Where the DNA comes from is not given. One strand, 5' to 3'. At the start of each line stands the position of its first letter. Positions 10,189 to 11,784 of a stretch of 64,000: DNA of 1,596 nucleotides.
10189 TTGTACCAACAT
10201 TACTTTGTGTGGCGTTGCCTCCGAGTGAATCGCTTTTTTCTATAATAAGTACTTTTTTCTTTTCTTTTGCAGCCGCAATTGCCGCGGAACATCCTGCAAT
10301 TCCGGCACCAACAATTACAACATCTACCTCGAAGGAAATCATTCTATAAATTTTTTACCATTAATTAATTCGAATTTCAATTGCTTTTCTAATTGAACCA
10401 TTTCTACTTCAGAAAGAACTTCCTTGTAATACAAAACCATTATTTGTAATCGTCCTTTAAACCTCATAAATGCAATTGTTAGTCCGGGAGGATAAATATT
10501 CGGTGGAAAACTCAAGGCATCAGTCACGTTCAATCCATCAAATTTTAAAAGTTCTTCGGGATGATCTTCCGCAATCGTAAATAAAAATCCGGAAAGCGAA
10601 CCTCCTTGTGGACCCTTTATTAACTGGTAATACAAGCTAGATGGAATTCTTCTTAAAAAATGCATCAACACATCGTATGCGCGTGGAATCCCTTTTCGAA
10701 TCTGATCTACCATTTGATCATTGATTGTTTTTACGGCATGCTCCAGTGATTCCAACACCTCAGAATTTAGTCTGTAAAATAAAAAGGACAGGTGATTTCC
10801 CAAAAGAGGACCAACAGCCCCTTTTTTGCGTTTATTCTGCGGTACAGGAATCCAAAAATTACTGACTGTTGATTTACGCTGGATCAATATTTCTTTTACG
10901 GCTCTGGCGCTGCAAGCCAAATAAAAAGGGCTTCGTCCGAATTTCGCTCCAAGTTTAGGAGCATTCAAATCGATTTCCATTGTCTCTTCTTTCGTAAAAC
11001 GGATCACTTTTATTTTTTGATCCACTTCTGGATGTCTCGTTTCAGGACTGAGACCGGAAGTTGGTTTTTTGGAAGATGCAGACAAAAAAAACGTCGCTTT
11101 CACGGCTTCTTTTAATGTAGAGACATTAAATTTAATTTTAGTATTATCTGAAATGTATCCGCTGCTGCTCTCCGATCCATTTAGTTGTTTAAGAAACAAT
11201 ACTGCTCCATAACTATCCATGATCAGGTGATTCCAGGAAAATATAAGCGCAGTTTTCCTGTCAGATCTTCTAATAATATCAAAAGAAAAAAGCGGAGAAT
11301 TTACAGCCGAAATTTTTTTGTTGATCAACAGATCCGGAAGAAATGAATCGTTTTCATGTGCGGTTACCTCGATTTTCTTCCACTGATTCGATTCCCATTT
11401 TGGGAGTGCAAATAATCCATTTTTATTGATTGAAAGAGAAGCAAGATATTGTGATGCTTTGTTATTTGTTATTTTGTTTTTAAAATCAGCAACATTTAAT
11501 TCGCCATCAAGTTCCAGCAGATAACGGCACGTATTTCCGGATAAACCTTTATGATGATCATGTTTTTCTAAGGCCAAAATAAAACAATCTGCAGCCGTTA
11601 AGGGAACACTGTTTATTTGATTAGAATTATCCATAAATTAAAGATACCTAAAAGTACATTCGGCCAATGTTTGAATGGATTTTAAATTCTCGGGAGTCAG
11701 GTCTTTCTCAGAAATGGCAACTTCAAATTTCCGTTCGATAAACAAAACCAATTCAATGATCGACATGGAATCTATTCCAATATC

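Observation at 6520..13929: Compact orphan lipid-tailoring cluster: sulfotransferase + acyl-AMP ligase + ACP + HxxxD acyltransferase + FAD oxidoreductase + ABC-2 exporter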

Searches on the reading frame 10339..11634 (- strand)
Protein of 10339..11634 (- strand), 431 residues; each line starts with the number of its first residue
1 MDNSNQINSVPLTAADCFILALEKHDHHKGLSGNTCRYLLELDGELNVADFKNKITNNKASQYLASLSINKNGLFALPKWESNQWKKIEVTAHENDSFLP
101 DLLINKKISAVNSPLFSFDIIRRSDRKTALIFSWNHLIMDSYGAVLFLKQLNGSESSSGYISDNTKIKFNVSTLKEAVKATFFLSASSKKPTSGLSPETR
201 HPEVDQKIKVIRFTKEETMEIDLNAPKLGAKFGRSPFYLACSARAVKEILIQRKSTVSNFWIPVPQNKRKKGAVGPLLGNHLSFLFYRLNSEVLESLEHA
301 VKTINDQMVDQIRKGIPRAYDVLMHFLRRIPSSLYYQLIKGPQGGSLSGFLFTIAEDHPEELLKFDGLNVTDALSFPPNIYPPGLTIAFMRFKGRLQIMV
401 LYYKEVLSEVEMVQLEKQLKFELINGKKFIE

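Call 3: search_protein_families(library=pfam, proteins=[window:10339-11634:-], max_evalue=0.01)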
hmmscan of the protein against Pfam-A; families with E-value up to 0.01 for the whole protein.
window:10339-11634:- (431 aa): 1 family
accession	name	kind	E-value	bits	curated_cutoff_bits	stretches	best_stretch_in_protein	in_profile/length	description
PF00668.25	Condensation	-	0.0031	16.7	30.6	0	105-151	108-154/456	Condensation domain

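Call 4: search_protein_families(library=ncbifam, proteins=[window:10339-11634:-], max_evalue=0.01)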
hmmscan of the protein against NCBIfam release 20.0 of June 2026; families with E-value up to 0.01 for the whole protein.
window:10339-11634:- (431 aa): 1 family
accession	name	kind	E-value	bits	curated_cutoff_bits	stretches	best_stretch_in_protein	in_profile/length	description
TIGR02946.1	acyl_WS_DGAT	subfamily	0.0097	14.8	309.95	0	238-412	265-437/453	wax ester/triacylglycerol synthase family O-acyltransferase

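Call 6: find_homologous_proteins(query=window:10339-11634:-)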
Query window:10339-11634:- (431 aa): 145 proteins with E <= 0.001 among 5712 candidates; the best 120 are listed.
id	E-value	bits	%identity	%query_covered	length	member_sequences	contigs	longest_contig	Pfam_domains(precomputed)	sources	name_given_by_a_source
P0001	6.6e-261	883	91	100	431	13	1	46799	-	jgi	-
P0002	2.2e-249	845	89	100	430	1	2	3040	-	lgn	-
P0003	2.3e-249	845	87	100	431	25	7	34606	-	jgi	-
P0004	6.8e-226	768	80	99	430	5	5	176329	-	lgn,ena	-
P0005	1.8e-207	707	72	100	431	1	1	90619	-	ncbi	ncbi:MAG: hypothetical protein ACT4ON_02060 [Bacteroidota bacterium]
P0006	5.1e-205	699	72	100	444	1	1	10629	-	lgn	-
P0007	3.5e-189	647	66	100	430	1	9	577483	-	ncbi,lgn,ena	-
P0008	3.4e-186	637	66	100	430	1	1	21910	-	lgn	-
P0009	1.1e-182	626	64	100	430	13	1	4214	-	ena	-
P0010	3.1e-179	614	63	100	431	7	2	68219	-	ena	-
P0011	4.5e-179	614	63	100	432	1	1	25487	-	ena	-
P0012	6.6e-179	613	64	99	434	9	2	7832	-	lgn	-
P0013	2.5e-178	611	63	100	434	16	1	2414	-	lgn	-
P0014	5.5e-176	604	62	100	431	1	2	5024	-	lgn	-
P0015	1.4e-175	602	62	100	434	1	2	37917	-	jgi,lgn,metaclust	metaclust:\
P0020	6.1e-161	554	57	100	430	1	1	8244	PF00668.26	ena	-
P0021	3.8e-157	542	57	100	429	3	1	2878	PF00668.26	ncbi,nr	ncbi:MAG TPA: hypothetical protein VNX01_10485 [Bacteroidia bacterium]|nr:hypothetical protein [Bact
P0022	8.6e-156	537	57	100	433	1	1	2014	PF00668.26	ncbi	-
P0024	3.1e-155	535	55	100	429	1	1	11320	PF00668.26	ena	-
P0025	1.3e-154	533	56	100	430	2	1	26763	PF00668.26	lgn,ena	-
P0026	1.3e-153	530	54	100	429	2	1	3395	PF00668.26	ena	-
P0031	1.9e-151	523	55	99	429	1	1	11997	PF00668.26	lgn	-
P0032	3.8e-150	519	55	100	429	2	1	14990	PF00668.26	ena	-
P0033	2.7e-148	513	54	100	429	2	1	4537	PF00668.26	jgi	-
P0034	6.6e-143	495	52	100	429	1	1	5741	PF00668.26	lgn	-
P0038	3.4e-134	466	50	100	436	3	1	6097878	-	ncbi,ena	-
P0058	2.8e-123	430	49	95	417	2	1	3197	PF00668.26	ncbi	-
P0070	1.5e-120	421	44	97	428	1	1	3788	PF00668.26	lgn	-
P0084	1.5e-117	411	46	98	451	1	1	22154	PF00668.26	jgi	jgi:hypothetical protein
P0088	1.2e-116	408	47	97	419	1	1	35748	PF00668.26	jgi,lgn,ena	-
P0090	7.6e-116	406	48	97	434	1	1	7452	PF00668.26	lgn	-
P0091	1.0e-115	405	45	97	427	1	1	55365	PF00668.26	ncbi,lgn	-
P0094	1.7e-114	401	47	99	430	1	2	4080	PF06974.19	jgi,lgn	-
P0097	4.2e-114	400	47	97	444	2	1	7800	PF00668.26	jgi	jgi:hypothetical protein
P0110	2.4e-106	374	44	97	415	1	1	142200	PF00668.26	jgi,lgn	-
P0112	3.6e-105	371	43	97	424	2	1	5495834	-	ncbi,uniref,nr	ncbi:hypothetical protein [Reichenbachiella ulvae]|uniref:Condensation domain-containing protein n=1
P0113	3.8e-105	370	44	97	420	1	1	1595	PF00668.26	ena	-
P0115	5.9e-104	367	43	96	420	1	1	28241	PF00668.26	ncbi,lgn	-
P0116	9.0e-103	363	44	97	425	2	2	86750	PF00668.26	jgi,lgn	jgi:NRPS condensation-like uncharacterized protein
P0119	9.4e-101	356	43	97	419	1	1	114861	PF00668.26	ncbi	-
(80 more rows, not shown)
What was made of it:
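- On NRPS condensation-domain superfamily (stand-alone C enzyme): Some orthologues carry a precomputed PF00668 hit (call 6).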

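Call 7: find_encoding_contigs(protein=P0112, flank=10000, max_places=2)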
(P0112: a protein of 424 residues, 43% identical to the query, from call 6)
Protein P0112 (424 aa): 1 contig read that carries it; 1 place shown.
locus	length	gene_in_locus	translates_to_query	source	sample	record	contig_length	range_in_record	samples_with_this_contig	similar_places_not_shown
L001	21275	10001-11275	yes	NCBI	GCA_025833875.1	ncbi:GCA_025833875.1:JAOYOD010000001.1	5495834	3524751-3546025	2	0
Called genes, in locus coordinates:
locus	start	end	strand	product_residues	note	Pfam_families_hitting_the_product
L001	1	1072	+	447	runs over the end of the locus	PF01966:HD (weak), PF13286:HD_assoc (weak)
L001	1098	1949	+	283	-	-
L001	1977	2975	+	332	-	PF00535:Glycos_transf_2, PF10111:Glyco_tranf_2_2, PF13641:Glyco_tranf_2_3, PF13632:Glyco_trans_2_3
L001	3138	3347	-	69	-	-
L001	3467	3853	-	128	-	PF16022:DUF4783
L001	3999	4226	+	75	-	-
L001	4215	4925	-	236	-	PF04029:2-ph_phosp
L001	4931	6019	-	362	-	PF01571:GCV_T, PF08669:GCV_T_C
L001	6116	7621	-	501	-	PF00070:Pyr_redox (faint), PF00890:FAD_binding_2 (faint), PF01266:DAO (weak), PF03486:HI0933_like (faint), PF07992:Pyr_redox_2 (faint), PF01593:Amino_oxidase, PF13450:NAD_binding_8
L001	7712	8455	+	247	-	PF00005:ABC_tran, PF13304:AAA_21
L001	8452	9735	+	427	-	PF12051:DUF3533 (weak), PF12698:ABC2_membrane_3, PF01061:ABC2_membrane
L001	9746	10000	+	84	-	PF00550:PP-binding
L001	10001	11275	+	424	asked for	-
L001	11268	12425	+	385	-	PF00890:FAD_binding_2, PF01266:DAO, PF03486:HI0933_like (weak), PF07992:Pyr_redox_2 (faint), PF12831:FAD_oxidored, PF13450:NAD_binding_8 (weak)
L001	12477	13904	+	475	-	PF00501:AMP-binding, PF13193:AMP-binding_C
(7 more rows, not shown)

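Call 8: find_encoding_contigs(protein=P0038, flank=10000, max_places=2)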
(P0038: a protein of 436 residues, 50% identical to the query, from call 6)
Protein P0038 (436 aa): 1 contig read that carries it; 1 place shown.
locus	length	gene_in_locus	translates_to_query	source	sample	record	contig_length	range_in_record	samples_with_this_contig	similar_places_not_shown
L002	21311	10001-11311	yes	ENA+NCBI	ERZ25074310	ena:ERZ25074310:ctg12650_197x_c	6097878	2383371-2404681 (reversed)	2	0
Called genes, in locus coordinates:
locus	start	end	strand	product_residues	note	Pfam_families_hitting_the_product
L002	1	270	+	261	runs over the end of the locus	PF01596:Methyltransf_3 (faint), PF13578:Methyltransf_24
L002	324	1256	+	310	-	PF28533:DUF8429 (weak), PF28532:DUF8428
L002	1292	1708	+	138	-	PF05635:23S_rRNA_IVP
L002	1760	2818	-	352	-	PF00903:Glyoxalase, PF13669:Glyoxalase_4 (faint), PF00903:Glyoxalase (weak)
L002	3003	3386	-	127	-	PF01042:Ribonuc_L-PSP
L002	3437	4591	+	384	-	PF00899:ThiF, PF00581:Rhodanese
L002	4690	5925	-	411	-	PF12704:MacB_PCD, PF02687:FtsX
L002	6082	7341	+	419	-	-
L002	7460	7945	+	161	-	PF04116:FA_hydroxylase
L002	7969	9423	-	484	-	PF00070:Pyr_redox (faint), PF00890:FAD_binding_2 (faint), PF01266:DAO (faint), PF01593:Amino_oxidase, PF03486:HI0933_like (faint), PF12831:FAD_oxidored (faint), PF13450:NAD_binding_8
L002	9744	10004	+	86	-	PF00550:PP-binding (weak)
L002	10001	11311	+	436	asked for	-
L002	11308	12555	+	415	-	PF00070:Pyr_redox (faint), PF00890:FAD_binding_2, PF01266:DAO, PF03486:HI0933_like (weak), PF07992:Pyr_redox_2 (faint), PF12831:FAD_oxidored, PF13450:NAD_binding_8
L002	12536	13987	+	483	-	PF00501:AMP-binding, PF13193:AMP-binding_C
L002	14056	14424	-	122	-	PF11680:DUF3276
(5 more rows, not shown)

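Call 9: find_encoding_contigs(protein=P0007, flank=10000, max_places=2)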
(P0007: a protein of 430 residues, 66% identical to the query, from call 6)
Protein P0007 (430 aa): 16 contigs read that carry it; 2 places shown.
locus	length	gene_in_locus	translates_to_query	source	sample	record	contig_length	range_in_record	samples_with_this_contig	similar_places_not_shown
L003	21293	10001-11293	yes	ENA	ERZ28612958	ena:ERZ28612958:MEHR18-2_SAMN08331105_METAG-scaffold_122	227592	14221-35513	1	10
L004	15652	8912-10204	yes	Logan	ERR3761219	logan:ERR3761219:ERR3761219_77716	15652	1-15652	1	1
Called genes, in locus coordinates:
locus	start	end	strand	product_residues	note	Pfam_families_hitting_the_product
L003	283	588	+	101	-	-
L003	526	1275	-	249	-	PF00072:Response_reg, PF04397:LytTR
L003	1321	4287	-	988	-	PF07494:Reg_prop (weak), PF07495:Y_Y_Y, PF06580:His_kinase, PF02518:HATPase_c (weak)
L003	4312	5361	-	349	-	PF00586:AIRS, PF02769:AIRS_C (weak)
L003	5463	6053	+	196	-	-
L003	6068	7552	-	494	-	PF00890:FAD_binding_2 (faint), PF01266:DAO (faint), PF01593:Amino_oxidase, PF03486:HI0933_like (faint), PF06100:MCRA (faint), PF07992:Pyr_redox_2 (faint), PF13450:NAD_binding_8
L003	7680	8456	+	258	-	PF00005:ABC_tran, PF13304:AAA_21 (weak)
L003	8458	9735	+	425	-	PF12698:ABC2_membrane_3, PF01061:ABC2_membrane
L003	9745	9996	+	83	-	PF00550:PP-binding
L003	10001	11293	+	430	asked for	-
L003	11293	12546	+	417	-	PF00070:Pyr_redox (faint), PF00890:FAD_binding_2, PF01134:GIDA (weak), PF01266:DAO, PF03486:HI0933_like, PF07992:Pyr_redox_2 (weak), PF12831:FAD_oxidored, PF13450:NAD_binding_8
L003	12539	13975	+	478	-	PF00501:AMP-binding, PF13193:AMP-binding_C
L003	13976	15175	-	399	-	PF18962:Por_Secre_tail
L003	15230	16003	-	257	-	PF18962:Por_Secre_tail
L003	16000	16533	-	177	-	PF01797:Y1_Tnp (weak)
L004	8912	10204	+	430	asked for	-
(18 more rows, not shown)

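Call 13: find_related_loci(query=A1, collection=genome_contigs, flank=10000)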
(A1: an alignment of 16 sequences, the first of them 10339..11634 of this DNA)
Query A1 (431 aa) in genome_contigs; peptide patterns used: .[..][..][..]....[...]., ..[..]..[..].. (x = any residue, [..] = any of these).
105 stretches matched a pattern; 51 encode a relative of the query (tblastn E <= 1e-3); 46 distinct loci.
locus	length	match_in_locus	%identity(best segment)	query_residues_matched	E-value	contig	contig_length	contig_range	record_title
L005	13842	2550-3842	92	1-431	0e+0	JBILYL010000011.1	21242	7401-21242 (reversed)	MAG: Bacteroidia bacterium isolate ME2019-02-15D0_3300044639_group8_bin100 Rohwer_bin406_scaffold_734_c1, whole genome s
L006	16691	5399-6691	87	1-431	0e+0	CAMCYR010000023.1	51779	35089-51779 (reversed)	MAG: Chitinophaga pinensis isolate MsH-01oct19-148 genome assembly, contig: MsH-01oct19-C949, whole genome shotgun seque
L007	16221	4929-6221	72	1-431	0e+0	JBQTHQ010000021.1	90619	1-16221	MAG: Bacteroidota bacterium isolate SAW253 c_000000287253, whole genome shotgun sequence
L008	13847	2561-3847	68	1-429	0e+0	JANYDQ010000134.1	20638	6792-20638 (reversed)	MAG: Bacteroidetes bacterium isolate 336R_metabinner_73_sub 336R_k141_1309834, whole genome shotgun sequence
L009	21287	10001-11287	66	1-429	0e+0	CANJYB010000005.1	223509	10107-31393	MAG: Bacteroidetes bacterium isolate RH-23may17-974 genome assembly, contig: RH-23may17-C250, whole genome shotgun seque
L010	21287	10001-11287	63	1-429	0e+0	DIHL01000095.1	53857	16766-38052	MAG TPA_asm: Bacteroidetes bacterium UBA5697 UBA5697_contig_480, whole genome shotgun sequence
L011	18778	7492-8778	63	1-429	0e+0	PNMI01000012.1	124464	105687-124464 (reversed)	MAG: Sphingobacteriaceae bacterium isolate FW.025 FD_1000076_124464, whole genome shotgun sequence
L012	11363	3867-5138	63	6-429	0e+0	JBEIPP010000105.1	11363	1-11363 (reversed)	MAG: Flavobacteriales bacterium isolate Sample-106-S6-bin-64 Sample_106_S6-bin_64-k141_1728753, whole genome shotgun seq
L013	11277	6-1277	61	8-431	1e-180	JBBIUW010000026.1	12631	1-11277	MAG: Sphingobacteriaceae bacterium isolate BR1F70218_bin_62 NODE_2388_length_12631_cov_0.841731, whole genome shotgun se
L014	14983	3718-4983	58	10-431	7e-168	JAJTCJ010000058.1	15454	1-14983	MAG: Bacteroidetes bacterium isolate C_No_T20_B_bin.80 scaffold_2655, whole genome shotgun sequence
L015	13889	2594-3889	50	3-429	6e-143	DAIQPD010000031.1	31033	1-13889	MAG TPA_asm: Chryseolinea sp. isolate CTOTU18528 NODE_1243_length_31033_cov_7.580573, whole genome shotgun sequence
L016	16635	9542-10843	50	1-429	3e-141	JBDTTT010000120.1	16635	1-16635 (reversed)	MAG: Chryseolinea sp. isolate cluster3_bin.302 NODE_13150_length_16635_cov_6.075452, whole genome shotgun sequence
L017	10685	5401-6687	51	6-429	2e-141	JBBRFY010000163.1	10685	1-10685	MAG: Cytophagales bacterium isolate Co_metawrap_2600 Cmw_2600_k141_9564519_length_10685_cov_9.0000, whole genome shotgun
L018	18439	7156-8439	81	1-428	0e+0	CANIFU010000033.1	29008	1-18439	MAG: Bacteroidetes bacterium isolate RH-14apr17-211 genome assembly, contig: RH-14apr17-C3710, whole genome shotgun sequ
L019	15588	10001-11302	50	1-429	3e-141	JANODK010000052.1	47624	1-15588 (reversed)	MAG: Chryseolinea sp. isolate VAR_17_metabat_144 VAR_17_k141_3629600, whole genome shotgun sequence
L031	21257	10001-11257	41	7-424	8e-109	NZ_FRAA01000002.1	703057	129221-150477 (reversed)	Reichenbachiella agariperforans strain DSM 26134, whole genome shotgun sequence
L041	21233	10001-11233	40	10-425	3e-91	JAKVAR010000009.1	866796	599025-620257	MAG: Crocinitomicaceae bacterium isolate ALOHA_ZT_7 ZT-Crocinitomicaceae-2_9, whole genome shotgun sequence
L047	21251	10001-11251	36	8-424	2e-83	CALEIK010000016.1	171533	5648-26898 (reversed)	MAG TPA_asm: uncultured Flavobacteriales bacterium isolate SRR6425777_bin.7_CONCOCT_v1.1_MAG genome assembly, contig: ER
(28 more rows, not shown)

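Call 18: search_solved_structures(query=A1, max_evalue=1)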
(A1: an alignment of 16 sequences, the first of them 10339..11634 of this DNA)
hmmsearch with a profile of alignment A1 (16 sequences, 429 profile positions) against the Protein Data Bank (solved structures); distinct sequences matched with E-value up to 1: 13.
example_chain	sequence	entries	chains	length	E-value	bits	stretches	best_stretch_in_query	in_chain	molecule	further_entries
9rde_A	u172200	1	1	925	2.3e-06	30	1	104-233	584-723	Bacitracin synthase 3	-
8jbr_A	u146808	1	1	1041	0.00012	24.4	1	92-154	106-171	McyA protein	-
9lcq_A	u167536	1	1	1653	0.0021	20.3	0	103-155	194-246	PvdL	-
9up2_A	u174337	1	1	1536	0.018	17.2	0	103-155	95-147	PvdL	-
9lcp_A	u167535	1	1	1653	0.021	17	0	103-155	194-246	PvdL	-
9lco_A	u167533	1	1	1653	0.021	17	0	103-155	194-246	PvdL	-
7c1k_A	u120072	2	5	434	0.032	16.4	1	104-152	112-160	Non-ribosomal peptide synthetase modules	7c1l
9bfd_B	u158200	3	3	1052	0.074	15.2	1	104-152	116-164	Tyrocidine synthase 2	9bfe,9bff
9x29_A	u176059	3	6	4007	0.086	14.9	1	99-157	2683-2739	PKS-NRPS hybrid synthetase psoA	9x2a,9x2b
8xjz_C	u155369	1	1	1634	0.089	14.9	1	39-154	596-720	Peptide synthetase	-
9x2c_A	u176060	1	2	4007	0.093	14.8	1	99-154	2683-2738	PKS-NRPS hybrid synthetase psoA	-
7c1h_A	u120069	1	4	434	0.32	13.1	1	104-152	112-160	Non-ribosomal peptide synthetase modules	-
8hlk_A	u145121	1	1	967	0.54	12.3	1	37-149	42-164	Microcystin synthetase B (Fragment)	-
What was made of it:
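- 10339..11634 (-): Stand-alone condensation-domain-fold acyltransferase (431 aa). Active-site motif NHLIMDS; the family consensus is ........, i.e. HHxxxDG. The profile hits NRPS C domains weakly (call 18).
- On NRPS condensation-domain superfamily (stand-alone C enzyme): The profile against PDB hits C domains at E=2e-6 (call 18).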

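Call 24: search_protein_families(library=pfam, proteins=[L041:8244-9833:+, L041:7544-8047:+, L041:15395-16336:-, L041:16423-17349:-, L041:17400-18794:-, L047:8047-9975:+, L047:7170-7955:+, L047:11810-13201:+, L047:13257-13880:-, L047:4615-6048:+], max_evalue=0.001)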
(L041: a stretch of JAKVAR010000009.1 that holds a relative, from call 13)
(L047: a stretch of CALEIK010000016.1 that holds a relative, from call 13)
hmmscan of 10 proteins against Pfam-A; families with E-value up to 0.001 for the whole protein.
L041:8244-9833:+ (529 aa): 2 families
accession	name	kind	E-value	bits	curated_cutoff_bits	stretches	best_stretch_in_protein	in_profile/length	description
PF00488.27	MutS_V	-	8.4e-27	94.8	30.2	1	349-527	2-183/188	MutS domain V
PF13173.12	AAA_14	-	0.00063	20.2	27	1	345-476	2-110/129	AAA domain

L041:7544-8047:+ (167 aa): 1 family
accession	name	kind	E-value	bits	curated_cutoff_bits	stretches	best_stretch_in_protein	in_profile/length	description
PF02417.20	Chromate_transp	-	0.00054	20.5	28.6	1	5-66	54-114/166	Chromate transporter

L041:15395-16336:- (313 aa): 0 families

L041:16423-17349:- (308 aa): 0 families

L041:17400-18794:- (464 aa): 1 family
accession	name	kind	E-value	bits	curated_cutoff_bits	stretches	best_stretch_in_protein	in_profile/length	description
PF09903.14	DUF2130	-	3.1e-87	292.5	26.7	1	191-447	4-254/255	Uncharacterized protein conserved in bacteria (DUF2130)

L047:8047-9975:+ (642 aa): 11 families
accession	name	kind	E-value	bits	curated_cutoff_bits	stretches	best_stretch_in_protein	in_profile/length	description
PF00326.27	Peptidase_S9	-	5e-51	173.7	22.6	1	431-642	2-210/213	Prolyl oligopeptidase family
PF00561.26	Abhydrolase_1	-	1.2e-11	45.2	25.8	1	413-539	1-114/245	alpha/beta hydrolase fold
PF02129.25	Peptidase_S15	-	4.8e-10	40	23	1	392-534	1-137/262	X-Pro dipeptidyl-peptidase (S15 family)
PF00930.27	DPPIV_N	-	2.9e-07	30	22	1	274-394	230-350/354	Dipeptidyl peptidase IV (DPP IV) N-terminal region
PF12697.13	Abhydrolase_6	-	2.5e-06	28.8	26.3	1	433-622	13-207/217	Alpha/beta hydrolase family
PF07224.18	Chlorophyllase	-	3.1e-05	23.4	26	1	409-515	39-138/301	Chlorophyllase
PF00756.26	Esterase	-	6.2e-05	23.3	22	1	399-567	11-173/251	Putative esterase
PF20434.5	BD-FAE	-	0.0003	20.8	26.8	0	402-596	4-209/215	BD-FAE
PF01738.24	DLH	-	0.00046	20.3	21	0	439-618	37-185/217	Dienelactone hydrolase family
PF12146.15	Hydrolase_4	-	0.00052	19.8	27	0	436-528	24-111/239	Serine aminopeptidase, S33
PF07676.18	PD40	-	0.00085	19.7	20.9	0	286-296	16-26/38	WD40-like Beta Propeller Repeat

L047:7170-7955:+ (261 aa): 2 families
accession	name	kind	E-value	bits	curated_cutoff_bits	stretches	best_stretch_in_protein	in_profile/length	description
PF13568.12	OMP_b-brl_2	-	1.9e-07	31.7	27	1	50-212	20-174/175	Outer membrane protein beta-barrel domain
PF13505.12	OMP_b-brl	-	0.00011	22.9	28.7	1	66-198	36-146/175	Outer membrane protein beta-barrel domain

L047:11810-13201:+ (463 aa): 1 family
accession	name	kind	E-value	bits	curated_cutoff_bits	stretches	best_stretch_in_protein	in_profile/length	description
PF03781.23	FGE-sulfatase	-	2e-26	93.7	23.3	1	217-429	30-225/255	Sulfatase-modifying factor enzyme 1-like domain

L047:13257-13880:- (207 aa): 10 families
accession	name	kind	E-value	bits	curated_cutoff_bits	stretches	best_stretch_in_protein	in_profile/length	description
PF13649.12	Methyltransf_25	-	1.1e-14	55.3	27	1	47-142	1-97/97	Methyltransferase domain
PF08242.18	Methyltransf_12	-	4.2e-14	53.5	30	1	48-144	1-98/98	Methyltransferase domain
PF08241.18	Methyltransf_11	-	5.6e-14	53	21.2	1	49-146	2-95/95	Methyltransferase domain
PF13847.12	Methyltransf_31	-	5.3e-12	46.1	27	1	46-187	6-135/145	Methyltransferase domain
PF13489.12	Methyltransf_23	-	6.5e-08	32.9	27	1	43-151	22-121/164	Methyltransferase domain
PF05401.17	NodS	-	5.8e-06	26.7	24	1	45-148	45-146/201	Nodulation protein S (NodS)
PF01209.24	Ubie_methyltran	-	6.9e-06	26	20.1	1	43-151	47-156/233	ubiE/COQ5 methyltransferase family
PF05891.18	Methyltransf_PK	-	1.4e-05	25.2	27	1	43-147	55-160/218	AdoMet dependent proline di-methyltransferase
PF05175.20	MTS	-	7.4e-05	22.9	23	1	35-146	23-138/170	Methyltransferase small domain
PF00398.26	RrnaAD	-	0.00012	21.8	24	1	36-115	23-98/263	Ribosomal RNA adenine dimethylase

L047:4615-6048:+ (477 aa): 0 families
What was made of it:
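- Tried and rejected: crt genes beside the transferase in Crocinitomicaceae: none (call 24).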

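Call 36: predict_structure(alignment_id=A1)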
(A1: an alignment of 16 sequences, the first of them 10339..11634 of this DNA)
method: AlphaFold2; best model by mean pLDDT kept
length: 431 residues; sequences in the alignment: 16
mean_pLDDT: 83.4   pTM: 0.86
mean pLDDT of the five models: 83.4, 83.1, 81.5, 80.2, 73.9
residues with pLDDT >= 90: 176; 70-90: 184; 50-70: 62; < 50: 9
segments of 3 or more residues with pLDDT < 50: 1-6, 342-344
pLDDT, mean of each block of 10 residues (from residue 1): 48 79 66 81 95 89 86 74 83 92 85 89 96 89 87 66 64 89 80 77 85 98 96 91 93 87 73 64 83 94 94 90 82 64 54 83 94 89 81 95 90 96 94 64
secondary structure, 60 per line:
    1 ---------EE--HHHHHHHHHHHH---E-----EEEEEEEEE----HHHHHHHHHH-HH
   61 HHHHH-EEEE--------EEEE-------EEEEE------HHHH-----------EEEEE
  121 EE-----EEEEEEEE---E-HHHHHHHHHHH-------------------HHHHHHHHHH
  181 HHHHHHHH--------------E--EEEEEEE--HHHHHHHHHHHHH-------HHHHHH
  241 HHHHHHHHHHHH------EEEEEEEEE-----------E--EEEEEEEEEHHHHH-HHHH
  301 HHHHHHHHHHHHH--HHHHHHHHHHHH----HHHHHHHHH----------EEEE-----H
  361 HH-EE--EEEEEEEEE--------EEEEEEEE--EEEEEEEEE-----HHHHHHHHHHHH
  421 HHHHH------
elements in order: H14-25 E35-43 H48-57 H59-65 E67-70 E79-82 E90-94 H101-104 E116-122 E128-135 H141-151 H171-188 E206-212 H215-227 H235-252 E259-267 E282-290 H291-295 H297-313 H316-327 H332-340 E351-354 E368-376 E385-392 E395-403 H409-425
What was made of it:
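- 10339..11634 (-): Model pLDDT 83, pTM 0.86 (call 36).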
